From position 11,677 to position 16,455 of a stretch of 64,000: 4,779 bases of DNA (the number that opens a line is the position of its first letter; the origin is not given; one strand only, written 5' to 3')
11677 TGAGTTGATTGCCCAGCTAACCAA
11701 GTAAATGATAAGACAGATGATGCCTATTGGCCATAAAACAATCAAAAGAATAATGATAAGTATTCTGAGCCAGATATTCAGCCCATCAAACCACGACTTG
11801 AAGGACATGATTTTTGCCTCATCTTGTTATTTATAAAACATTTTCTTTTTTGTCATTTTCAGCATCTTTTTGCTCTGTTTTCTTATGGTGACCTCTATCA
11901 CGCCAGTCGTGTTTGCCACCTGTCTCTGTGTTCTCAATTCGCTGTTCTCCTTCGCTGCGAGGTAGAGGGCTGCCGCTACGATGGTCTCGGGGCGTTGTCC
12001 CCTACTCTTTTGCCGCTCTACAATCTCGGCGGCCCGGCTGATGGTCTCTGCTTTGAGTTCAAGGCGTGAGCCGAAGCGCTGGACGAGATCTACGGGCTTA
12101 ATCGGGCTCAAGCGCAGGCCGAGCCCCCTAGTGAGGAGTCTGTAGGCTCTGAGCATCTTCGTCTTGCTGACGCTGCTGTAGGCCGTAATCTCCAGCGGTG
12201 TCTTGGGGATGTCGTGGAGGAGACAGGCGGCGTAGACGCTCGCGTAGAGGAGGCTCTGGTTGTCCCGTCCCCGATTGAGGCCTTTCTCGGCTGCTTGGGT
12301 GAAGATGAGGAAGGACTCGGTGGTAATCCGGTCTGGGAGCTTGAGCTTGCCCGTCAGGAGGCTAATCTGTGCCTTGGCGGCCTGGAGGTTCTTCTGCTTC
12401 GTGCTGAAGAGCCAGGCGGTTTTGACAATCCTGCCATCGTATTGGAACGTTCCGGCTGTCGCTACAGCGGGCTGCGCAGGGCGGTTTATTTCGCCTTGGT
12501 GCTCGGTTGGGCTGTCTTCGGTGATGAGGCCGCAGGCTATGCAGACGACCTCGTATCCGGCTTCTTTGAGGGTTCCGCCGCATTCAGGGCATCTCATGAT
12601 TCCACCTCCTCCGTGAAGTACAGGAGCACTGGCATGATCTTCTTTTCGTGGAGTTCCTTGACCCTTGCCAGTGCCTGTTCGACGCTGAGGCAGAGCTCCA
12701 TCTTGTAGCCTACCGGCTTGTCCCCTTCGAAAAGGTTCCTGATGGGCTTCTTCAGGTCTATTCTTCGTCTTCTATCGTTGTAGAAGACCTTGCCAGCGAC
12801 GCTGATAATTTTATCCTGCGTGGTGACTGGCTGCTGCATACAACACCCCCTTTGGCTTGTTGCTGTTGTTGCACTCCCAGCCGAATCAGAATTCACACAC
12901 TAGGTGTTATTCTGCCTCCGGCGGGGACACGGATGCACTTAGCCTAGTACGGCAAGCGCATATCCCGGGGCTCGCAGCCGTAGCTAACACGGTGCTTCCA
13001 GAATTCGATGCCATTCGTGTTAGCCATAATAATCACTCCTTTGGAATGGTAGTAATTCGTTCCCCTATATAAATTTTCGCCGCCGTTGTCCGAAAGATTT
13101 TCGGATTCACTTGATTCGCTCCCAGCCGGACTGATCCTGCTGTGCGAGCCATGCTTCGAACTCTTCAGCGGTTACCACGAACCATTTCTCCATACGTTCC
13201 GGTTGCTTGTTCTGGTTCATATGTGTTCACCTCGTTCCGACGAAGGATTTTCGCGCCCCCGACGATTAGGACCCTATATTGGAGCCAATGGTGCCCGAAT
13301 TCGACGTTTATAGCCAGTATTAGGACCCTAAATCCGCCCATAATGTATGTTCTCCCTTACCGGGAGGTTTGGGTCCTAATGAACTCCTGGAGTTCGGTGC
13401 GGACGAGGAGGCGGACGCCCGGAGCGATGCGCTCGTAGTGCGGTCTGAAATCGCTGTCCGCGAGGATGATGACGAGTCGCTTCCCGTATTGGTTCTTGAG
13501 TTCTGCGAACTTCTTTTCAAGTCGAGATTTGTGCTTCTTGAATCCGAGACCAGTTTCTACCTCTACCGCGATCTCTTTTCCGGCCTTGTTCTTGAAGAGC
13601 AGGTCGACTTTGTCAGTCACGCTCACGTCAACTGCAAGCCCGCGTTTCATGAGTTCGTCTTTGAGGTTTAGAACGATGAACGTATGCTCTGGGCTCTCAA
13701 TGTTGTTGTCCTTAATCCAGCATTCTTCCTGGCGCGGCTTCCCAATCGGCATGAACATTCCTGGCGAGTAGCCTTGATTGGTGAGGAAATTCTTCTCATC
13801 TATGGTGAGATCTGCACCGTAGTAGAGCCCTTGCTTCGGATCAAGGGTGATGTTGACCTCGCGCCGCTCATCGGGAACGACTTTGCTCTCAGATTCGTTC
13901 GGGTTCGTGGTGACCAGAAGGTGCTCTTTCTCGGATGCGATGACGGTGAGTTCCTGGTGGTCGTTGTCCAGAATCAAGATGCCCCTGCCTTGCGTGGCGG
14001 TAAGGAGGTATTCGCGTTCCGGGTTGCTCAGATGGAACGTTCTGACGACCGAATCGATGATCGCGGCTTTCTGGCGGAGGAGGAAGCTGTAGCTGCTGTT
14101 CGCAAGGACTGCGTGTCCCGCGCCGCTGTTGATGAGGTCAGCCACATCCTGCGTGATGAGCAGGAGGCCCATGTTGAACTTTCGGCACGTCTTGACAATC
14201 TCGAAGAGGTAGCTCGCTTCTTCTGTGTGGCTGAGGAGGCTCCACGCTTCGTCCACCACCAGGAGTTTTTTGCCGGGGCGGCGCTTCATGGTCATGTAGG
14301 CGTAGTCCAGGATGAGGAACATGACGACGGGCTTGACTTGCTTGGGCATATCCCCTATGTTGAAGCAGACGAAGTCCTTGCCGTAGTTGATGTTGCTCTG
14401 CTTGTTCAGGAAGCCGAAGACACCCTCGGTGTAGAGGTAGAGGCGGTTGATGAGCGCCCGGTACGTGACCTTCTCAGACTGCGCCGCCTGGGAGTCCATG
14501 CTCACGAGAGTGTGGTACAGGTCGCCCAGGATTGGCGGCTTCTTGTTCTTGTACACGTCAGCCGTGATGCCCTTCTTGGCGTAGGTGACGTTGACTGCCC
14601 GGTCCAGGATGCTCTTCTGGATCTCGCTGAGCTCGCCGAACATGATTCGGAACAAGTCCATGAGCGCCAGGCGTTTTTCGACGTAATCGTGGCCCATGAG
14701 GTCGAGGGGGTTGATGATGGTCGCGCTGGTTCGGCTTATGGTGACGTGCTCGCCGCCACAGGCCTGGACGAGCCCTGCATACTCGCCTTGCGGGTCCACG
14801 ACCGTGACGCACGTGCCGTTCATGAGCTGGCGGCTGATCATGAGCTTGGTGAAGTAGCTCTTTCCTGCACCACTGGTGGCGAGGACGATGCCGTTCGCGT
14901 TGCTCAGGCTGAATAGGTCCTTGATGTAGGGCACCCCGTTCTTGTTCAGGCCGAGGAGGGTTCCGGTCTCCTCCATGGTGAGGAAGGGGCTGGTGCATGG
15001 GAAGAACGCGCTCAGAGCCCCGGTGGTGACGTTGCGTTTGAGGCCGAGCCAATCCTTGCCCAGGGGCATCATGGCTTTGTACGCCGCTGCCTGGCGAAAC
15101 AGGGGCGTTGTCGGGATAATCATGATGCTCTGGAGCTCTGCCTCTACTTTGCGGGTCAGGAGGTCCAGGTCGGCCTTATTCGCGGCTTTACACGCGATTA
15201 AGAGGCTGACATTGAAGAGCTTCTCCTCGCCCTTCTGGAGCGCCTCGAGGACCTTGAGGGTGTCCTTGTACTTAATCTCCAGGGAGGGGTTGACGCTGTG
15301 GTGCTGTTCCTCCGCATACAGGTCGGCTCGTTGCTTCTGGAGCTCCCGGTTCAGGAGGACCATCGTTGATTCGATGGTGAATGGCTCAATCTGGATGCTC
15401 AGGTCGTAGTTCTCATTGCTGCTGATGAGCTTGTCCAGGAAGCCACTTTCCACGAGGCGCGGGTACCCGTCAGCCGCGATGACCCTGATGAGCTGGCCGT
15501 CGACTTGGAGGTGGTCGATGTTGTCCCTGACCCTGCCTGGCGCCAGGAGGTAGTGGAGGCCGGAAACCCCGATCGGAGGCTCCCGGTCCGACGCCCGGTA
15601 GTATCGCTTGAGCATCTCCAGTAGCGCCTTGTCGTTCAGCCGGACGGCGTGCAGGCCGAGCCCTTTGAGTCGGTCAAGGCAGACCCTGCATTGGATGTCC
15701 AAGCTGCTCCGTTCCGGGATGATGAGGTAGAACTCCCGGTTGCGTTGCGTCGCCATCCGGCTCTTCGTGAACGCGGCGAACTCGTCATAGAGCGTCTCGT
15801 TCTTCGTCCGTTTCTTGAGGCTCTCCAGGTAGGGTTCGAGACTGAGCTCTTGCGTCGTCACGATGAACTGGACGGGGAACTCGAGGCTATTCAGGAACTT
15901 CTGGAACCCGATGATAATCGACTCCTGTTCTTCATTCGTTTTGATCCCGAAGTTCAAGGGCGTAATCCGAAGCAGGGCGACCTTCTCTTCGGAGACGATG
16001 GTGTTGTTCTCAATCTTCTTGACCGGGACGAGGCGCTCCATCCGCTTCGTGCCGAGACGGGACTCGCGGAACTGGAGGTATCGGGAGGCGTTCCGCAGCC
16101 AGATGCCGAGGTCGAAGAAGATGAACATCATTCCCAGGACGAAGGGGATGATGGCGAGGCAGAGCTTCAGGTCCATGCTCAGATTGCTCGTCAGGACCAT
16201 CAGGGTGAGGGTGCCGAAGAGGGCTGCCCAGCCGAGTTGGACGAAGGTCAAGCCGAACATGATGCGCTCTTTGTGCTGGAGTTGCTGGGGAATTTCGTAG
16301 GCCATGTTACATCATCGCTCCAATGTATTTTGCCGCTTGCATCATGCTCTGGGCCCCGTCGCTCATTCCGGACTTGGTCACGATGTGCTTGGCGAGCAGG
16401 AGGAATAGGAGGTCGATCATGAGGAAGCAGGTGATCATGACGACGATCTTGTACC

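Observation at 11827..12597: A complete TFB (TFIIB) homologue encoded inside the integrated element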

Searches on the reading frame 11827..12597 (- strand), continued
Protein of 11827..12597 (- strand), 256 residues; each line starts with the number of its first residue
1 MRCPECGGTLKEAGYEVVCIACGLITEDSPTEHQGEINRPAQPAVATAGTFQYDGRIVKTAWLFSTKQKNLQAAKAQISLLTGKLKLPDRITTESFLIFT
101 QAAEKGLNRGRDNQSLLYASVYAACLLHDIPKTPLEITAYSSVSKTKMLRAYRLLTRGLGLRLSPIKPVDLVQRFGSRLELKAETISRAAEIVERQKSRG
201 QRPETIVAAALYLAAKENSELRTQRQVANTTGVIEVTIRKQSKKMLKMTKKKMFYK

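Call 79: search_dna_similar(query=window:11827-12597:-, collection=phages, mode=protein, max_rows=12)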
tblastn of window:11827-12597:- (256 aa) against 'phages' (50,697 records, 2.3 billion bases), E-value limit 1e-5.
No match.

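Call 84: find_encoding_contigs(protein=P0028, flank=10000, max_places=3)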
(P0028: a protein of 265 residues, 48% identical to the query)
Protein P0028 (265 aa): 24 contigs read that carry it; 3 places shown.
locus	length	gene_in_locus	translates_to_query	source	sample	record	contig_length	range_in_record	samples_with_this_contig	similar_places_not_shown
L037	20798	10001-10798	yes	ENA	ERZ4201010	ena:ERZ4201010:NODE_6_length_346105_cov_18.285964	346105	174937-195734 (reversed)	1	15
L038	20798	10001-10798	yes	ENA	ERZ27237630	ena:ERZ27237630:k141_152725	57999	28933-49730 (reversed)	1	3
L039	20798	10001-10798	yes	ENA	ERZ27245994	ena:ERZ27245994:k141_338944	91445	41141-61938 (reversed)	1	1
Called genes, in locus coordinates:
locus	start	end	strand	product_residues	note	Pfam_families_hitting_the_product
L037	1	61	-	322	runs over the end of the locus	PF00145:DNA_methylase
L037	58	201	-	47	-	-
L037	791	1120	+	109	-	PF04956:TrbC (weak), PF18895:T4SS_pilin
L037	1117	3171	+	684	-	-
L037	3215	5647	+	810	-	PF00580:UvrD-helicase, PF13245:AAA_19, PF13604:AAA_30 (faint), PF13538:UvrD_C_2 (faint), PF00580:UvrD-helicase, PF21445:ADDB_N (weak), PF13361:UvrD_C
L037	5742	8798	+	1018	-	PF26593:TraC-like, PF01935:DUF87, PF19044:P-loop_TraG, PF12846:AAA_10 (weak)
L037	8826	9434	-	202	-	-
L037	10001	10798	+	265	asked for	PF00382:TFIIB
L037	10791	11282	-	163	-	-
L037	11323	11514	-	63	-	-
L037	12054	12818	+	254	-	-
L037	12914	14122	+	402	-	PF00990:GGDEF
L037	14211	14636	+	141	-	-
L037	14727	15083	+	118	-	PF01022:HTH_5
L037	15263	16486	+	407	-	PF00266:Aminotran_5, PF01041:DegT_DnrJ_EryC1 (weak)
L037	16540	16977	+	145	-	PF01592:NifU_N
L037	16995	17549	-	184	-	-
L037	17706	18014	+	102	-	PF03091:CutA1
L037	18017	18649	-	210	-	PF13487:HD_5, PF01966:HD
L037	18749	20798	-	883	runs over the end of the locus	PF04851:ResIII (weak), PF00270:DEAD, PF00271:Helicase_C, PF19306:WHD_Lhr, PF08494:DEAD_assoc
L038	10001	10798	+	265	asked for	PF00382:TFIIB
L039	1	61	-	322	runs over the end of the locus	PF00145:DNA_methylase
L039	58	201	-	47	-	-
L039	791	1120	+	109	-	PF04956:TrbC (weak), PF18895:T4SS_pilin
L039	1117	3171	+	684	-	-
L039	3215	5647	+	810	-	PF00580:UvrD-helicase, PF13245:AAA_19, PF13604:AAA_30 (faint), PF13538:UvrD_C_2 (faint), PF00580:UvrD-helicase, PF21445:ADDB_N (weak), PF13361:UvrD_C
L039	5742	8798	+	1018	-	PF26593:TraC-like, PF01935:DUF87, PF19044:P-loop_TraG, PF12846:AAA_10 (weak)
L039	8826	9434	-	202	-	-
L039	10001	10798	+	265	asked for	PF00382:TFIIB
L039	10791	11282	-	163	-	-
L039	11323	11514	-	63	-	-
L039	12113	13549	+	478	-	-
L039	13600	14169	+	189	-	-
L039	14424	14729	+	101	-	PF04010:DUF357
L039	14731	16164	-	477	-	PF00781:DAGK_cat (weak)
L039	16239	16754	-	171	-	PF19027:DUF5752 (weak)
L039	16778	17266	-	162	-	-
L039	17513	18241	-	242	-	PF01978:TrmB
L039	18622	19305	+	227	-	-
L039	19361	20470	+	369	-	-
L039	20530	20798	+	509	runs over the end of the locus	PF00004:AAA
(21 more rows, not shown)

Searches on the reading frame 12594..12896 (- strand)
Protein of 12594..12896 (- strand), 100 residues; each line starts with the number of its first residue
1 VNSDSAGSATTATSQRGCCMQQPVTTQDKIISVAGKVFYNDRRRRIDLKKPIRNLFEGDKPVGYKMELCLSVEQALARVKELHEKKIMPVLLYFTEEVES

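Call 11: search_protein_families(library=pfam, proteins=[window:12594-12896:-], max_evalue=0.01)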
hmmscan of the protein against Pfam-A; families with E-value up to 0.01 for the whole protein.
window:12594-12896:- (100 aa): 0 families

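Call 38: search_protein_families(library=pfam, proteins=[window:12594-12839:-], max_evalue=0.5)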
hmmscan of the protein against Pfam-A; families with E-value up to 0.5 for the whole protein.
window:12594-12839:- (81 aa): 0 families

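Call 58: find_homologous_proteins(query=window:12594-12839:-)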
Query window:12594-12839:- (81 aa): 69 proteins with E <= 0.001 among 70 candidates.
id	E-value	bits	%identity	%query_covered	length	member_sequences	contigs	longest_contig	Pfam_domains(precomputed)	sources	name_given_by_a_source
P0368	1.8e-42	160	95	99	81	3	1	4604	-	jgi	-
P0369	6.8e-41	155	91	99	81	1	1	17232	-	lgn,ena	-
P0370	1.0e-25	107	67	99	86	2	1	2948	-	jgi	jgi:hypothetical protein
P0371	1.1e-25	107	66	98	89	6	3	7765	-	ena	-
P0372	1.4e-25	107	64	96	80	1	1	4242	-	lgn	-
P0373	1.8e-25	106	66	96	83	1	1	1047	-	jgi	-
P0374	5.2e-25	105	67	95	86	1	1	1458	-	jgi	-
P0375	6.6e-25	104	68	94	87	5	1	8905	-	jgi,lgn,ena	-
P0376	7.0e-25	104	66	96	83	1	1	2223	-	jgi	jgi:hypothetical protein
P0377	8.8e-25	104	63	100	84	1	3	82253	-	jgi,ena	jgi:hypothetical protein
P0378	2.8e-24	102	62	98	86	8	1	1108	-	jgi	-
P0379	3.2e-24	102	64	93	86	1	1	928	-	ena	-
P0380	4.6e-24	102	68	91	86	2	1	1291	-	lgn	-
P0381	6.7e-24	101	63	98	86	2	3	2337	-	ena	-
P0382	1.1e-23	101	64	98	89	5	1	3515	-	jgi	-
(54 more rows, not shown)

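Call 66: predict_structure(alignment_id=A3)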
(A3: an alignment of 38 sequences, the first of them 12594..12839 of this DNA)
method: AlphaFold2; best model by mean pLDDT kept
length: 81 residues; sequences in the alignment: 38
mean_pLDDT: 71.2   pTM: 0.56
mean pLDDT of the five models: 71.2, 69.8, 69.7, 69.1, 68.7
residues with pLDDT >= 90: 13; 70-90: 26; 50-70: 38; < 50: 4
segments of 3 or more residues with pLDDT < 50: 1-3
pLDDT, mean of each block of 10 residues (from residue 1): 52 58 60 69 77 91 91 74 42
secondary structure, 60 per line:
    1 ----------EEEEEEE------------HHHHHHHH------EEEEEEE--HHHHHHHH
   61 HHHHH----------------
elements in order: E11-17 H30-37 E44-50 H53-65

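Call 70: fold_search(model_id=the predicted structure, library=pdb)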
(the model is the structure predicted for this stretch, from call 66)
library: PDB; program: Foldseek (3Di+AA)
matches with E <= 10: 71; with E <= 0.001: 0
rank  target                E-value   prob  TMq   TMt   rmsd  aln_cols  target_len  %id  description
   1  7t7u_A                1.4e+00  0.04  0.19  0.19  15.0        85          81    9  Light Harvesting complex phycocyanin PC 630, from the cryptophyte Chroomonas sp. M1627 (released 2023-02-15)
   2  7sut_A                1.8e+00  0.05  0.20  0.21  15.7        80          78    9  Light harvesting phycobiliprotein HaPE645 from the cryptophyte Hemiselmis andersenii CCMP644 (released 2023-10-25)
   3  7oq4_B                1.9e+00  0.14  0.25  0.02   8.9        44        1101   25  Cryo-EM structure of the ATV RNAP Inhibitory Protein (RIP) bound to the DNA-binding channel of the host's RNA polymera (released 2021-08-25)
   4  3cuk_A                2.3e+00  0.06  0.23  0.08  16.1        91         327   11  Crystal structure of human D-amino acid oxidase: bound to an inhibitor (released 2008-07-22)
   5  7ok0_B                2.6e+00  0.05  0.22  0.04  12.5        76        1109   20  Cryo-EM structure of the Sulfolobus acidocaldarius RNA polymerase at 2.88 A (released 2021-08-25)
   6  9kd9_B                3.0e+00  0.09  0.22  0.02  10.7        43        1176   21  The structure of RNA polymerase II elongation complex paused at N-5 state by actinomycin D. (released 2025-11-05)
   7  1i3q_B                3.0e+00  0.06  0.23  0.04  12.5        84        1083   13  RNA POLYMERASE II CRYSTAL FORM I AT 3.1 A RESOLUTION (released 2001-04-25)
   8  4qfd_B                3.0e+00  0.05  0.23  0.09  16.0        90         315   10  Co-crystal structure of compound 2 (3-(7-hydroxy-2-oxo-4-phenyl-2H-chromen-6-yl)propanoic acid) and FAD bound to human (released 2014-07-16)
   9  6kbp_A                3.0e+00  0.05  0.23  0.08  16.0        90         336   10  Crystal structure of human D-amino acid oxidase mutant (P219L) complexed with benzoate (released 2020-07-08)
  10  4qfd_A                3.4e+00  0.05  0.23  0.09  16.0        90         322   10  Co-crystal structure of compound 2 (3-(7-hydroxy-2-oxo-4-phenyl-2H-chromen-6-yl)propanoic acid) and FAD bound to human (released 2014-07-16)
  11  7yhs_D                3.4e+00  0.03  0.16  0.06   8.8        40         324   15  Structure of Csy-AcrIF4-dsDNA (released 2023-03-29)
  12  8zvi_G                3.9e+00  0.04  0.23  0.07  21.2        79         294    9  Structure of the bacteriophage T5 capsid (released 2024-09-04)
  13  7kzf_E                3.9e+00  0.03  0.19  0.05  26.8        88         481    6  High resolution cryo EM analysis of HPV16 identifies minor structural protein L2 and describes capsid flexibility (released 2021-02-24)
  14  9vye_A                4.2e+00  0.05  0.23  0.06  11.1        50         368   10  Cyanopodophage Pan3 capsid (released 2025-11-26)
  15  7kdc_C                4.2e+00  0.03  0.21  0.17  10.4        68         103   12  The complex between RhoD and the Plexin B2 RBD (released 2021-07-28)
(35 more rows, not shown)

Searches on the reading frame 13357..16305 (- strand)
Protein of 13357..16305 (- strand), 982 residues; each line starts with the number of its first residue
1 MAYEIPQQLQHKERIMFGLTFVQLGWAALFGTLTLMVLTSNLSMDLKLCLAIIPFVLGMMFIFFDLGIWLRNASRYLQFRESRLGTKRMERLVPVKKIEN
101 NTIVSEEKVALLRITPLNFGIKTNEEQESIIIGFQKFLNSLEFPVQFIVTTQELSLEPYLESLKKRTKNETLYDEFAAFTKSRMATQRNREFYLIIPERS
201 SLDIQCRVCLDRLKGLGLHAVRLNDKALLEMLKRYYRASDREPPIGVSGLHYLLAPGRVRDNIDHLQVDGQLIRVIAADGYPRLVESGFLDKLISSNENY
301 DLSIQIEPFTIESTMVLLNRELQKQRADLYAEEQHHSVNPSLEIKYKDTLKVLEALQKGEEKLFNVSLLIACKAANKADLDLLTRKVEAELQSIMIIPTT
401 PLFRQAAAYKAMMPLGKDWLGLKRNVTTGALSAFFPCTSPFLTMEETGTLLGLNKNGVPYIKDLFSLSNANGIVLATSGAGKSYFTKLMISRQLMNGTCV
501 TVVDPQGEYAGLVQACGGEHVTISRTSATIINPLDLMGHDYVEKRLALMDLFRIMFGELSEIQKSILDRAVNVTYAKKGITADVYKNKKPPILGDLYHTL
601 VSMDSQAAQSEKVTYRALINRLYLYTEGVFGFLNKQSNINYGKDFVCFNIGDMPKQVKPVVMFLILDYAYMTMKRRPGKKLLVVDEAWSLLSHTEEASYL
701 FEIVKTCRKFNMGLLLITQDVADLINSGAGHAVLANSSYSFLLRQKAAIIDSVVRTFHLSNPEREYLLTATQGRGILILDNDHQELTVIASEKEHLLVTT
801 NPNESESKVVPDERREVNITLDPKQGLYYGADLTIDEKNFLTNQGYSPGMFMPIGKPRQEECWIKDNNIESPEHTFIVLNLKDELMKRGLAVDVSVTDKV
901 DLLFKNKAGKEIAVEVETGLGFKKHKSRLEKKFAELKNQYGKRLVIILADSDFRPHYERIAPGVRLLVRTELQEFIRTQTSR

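Call 11: search_protein_families(library=pfam, proteins=[window:13357-16305:-], max_evalue=0.01)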
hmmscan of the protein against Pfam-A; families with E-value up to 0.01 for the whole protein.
window:13357-16305:- (982 aa): 5 families
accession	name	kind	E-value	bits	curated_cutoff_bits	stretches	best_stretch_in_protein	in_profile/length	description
PF19044.6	P-loop_TraG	-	6.3e-27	94.7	25.8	1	467-770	27-345/413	TraG P-loop domain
PF01935.23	DUF87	-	2.5e-11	44.5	23.2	1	474-632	28-176/220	Helicase HerA, central domain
PF12846.13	AAA_10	-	2.1e-10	40.6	27.5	1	660-731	221-293/362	AAA-like domain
PF11130.14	TraC_F_IV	-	3.6e-06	26.7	28.1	1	201-389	129-347/375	TraC protein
PF12666.12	PrgI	-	0.0014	19.6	27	1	5-60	2-63/91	PrgI family protein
